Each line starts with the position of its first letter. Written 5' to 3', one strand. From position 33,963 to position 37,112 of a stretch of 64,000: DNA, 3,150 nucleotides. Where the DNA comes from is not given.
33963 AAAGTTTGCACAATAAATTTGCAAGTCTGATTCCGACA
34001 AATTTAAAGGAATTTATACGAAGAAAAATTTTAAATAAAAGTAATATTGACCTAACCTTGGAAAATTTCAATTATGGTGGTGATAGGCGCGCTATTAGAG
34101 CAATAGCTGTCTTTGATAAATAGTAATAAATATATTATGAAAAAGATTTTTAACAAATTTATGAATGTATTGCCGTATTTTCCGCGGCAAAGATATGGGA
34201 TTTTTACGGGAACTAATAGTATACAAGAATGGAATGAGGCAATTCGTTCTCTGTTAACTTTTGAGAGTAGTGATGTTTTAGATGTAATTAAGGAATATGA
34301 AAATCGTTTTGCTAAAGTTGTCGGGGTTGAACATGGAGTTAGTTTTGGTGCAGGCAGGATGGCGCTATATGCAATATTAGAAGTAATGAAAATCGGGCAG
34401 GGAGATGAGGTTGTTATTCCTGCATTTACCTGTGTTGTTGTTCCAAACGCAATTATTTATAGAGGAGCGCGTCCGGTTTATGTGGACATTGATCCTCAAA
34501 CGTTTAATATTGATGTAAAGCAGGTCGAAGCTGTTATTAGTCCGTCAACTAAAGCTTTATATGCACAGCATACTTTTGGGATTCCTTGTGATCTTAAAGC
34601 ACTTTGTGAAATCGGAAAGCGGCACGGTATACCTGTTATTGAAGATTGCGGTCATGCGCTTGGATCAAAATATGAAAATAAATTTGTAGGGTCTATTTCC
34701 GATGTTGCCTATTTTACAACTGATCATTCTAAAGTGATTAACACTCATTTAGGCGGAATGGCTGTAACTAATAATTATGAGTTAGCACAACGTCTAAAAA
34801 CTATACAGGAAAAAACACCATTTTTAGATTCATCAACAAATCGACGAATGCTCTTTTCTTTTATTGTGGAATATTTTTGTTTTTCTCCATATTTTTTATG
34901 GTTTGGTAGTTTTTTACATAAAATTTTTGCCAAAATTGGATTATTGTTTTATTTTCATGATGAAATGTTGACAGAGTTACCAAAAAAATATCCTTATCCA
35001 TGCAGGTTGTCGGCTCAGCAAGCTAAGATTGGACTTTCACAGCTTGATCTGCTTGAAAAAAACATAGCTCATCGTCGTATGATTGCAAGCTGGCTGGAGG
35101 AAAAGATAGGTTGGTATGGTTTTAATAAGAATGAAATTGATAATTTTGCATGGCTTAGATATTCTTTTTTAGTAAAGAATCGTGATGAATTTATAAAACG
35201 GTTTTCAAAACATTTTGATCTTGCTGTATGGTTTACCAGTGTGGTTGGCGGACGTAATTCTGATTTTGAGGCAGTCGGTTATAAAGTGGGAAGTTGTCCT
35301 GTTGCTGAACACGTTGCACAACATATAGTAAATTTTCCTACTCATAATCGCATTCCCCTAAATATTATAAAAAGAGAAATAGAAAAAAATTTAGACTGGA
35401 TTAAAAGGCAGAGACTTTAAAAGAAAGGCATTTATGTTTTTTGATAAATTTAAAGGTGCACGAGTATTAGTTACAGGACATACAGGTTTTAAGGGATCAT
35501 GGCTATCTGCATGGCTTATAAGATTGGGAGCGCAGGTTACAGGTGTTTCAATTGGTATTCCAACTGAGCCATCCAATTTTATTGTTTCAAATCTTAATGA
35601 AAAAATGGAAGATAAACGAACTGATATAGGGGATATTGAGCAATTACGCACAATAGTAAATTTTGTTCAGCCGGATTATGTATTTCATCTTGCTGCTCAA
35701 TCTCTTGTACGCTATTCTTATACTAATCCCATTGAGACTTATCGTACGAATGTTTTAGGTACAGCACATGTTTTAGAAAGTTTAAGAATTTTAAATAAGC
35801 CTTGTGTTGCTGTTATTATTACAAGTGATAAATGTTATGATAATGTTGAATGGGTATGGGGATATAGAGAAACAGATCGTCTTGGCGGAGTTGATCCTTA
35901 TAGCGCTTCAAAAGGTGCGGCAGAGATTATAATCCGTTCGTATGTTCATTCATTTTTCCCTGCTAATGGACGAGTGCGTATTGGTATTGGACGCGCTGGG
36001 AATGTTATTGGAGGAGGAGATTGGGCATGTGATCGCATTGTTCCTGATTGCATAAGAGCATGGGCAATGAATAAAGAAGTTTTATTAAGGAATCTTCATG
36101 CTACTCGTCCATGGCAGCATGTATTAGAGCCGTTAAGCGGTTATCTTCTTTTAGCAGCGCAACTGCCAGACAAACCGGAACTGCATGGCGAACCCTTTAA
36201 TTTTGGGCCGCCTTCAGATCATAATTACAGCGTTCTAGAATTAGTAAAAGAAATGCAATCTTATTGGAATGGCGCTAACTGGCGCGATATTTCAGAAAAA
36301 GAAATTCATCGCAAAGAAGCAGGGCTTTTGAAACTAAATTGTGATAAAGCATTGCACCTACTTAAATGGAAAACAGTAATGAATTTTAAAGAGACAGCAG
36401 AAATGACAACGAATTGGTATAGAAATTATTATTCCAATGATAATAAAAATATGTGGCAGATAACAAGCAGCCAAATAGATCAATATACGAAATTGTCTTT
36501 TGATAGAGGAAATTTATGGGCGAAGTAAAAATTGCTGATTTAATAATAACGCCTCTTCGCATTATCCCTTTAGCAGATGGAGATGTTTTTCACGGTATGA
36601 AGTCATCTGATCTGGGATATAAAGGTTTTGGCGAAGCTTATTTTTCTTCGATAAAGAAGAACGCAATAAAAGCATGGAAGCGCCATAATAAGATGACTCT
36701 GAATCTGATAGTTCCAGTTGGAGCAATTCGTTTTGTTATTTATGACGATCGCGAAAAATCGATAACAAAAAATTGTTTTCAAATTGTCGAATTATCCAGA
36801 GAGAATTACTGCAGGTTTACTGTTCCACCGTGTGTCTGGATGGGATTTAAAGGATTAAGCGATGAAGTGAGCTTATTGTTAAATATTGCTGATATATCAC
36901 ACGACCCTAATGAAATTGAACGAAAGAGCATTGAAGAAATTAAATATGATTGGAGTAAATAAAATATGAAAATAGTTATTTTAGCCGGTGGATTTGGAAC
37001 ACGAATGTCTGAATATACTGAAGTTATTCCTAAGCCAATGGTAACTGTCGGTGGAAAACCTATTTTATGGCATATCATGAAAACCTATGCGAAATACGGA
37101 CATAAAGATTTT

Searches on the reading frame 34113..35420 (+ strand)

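Call 41: search_protein_families(library=pfam, proteins=[window:34113-35420:+])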
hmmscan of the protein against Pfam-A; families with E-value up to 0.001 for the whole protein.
window:34113-35420:+ (435 aa): 3 families
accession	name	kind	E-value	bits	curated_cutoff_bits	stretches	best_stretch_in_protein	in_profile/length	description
PF01041.23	DegT_DnrJ_EryC1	-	2.5e-61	208.4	19.8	2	57-233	24-200/360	DegT/DnrJ/EryC1/StrS aminotransferase family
PF00155.27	Aminotran_1_2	-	1.6e-06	28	19.7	1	57-185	42-192/361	Aminotransferase class I and II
PF01053.26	Cys_Met_Meta_PP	-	0.00021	20.4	27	1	62-235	57-229/381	Cys/Met metabolism PLP-dependent enzyme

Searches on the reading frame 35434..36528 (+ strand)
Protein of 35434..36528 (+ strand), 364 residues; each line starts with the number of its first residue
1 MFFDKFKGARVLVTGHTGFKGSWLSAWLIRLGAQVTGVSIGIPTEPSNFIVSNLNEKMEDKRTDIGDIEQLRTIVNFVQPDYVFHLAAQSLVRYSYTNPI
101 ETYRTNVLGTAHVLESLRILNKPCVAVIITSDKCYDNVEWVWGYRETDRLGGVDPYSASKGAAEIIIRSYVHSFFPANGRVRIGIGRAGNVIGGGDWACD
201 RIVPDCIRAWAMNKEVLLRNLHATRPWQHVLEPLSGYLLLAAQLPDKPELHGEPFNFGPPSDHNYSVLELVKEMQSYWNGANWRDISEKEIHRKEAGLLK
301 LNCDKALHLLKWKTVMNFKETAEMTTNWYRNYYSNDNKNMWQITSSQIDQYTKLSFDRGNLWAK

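Call 41: search_protein_families(library=pfam, proteins=[window:35434-36528:+])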
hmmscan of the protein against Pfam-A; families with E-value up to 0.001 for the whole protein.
window:35434-36528:+ (364 aa): 6 families
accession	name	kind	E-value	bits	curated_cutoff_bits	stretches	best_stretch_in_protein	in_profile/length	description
PF16363.11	GDP_Man_Dehyd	-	2.1e-36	126.5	27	1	12-324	1-331/332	GDP-mannose 4,6 dehydratase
PF01370.27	Epimerase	-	8.1e-29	101.1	20.9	1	11-245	1-229/240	NAD dependent epimerase/dehydratase family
PF02719.21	Polysacc_synt_2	-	8.5e-10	38.7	20.2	1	11-137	1-134/293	Polysaccharide biosynthesis protein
PF04321.23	RmlD_sub_bind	-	1.9e-07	30.9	27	1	10-172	2-141/287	RmlD substrate binding domain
PF01073.25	3Beta_HSD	-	0.00035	20.1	22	1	12-118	1-104/280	3-beta hydroxysteroid dehydrogenase/isomerase family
PF07993.18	NAD_binding_4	-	0.00098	18.8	20.1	0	81-193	90-209/258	Male sterility protein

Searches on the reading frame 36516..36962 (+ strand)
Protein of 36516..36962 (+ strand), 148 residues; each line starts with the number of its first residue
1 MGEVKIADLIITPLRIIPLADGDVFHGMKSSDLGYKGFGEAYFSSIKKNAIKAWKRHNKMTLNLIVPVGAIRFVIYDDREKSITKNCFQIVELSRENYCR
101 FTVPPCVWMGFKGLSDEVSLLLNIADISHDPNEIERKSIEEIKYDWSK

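Call 41: search_protein_families(library=pfam, proteins=[window:36516-36962:+])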
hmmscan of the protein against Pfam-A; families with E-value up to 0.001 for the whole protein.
window:36516-36962:+ (148 aa): 1 family
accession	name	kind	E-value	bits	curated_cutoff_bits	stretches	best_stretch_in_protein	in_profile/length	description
PF00908.23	dTDP_sugar_isom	-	5.8e-05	23.3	27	1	65-127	70-132/168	dTDP-4-dehydrorhamnose 3,5-epimerase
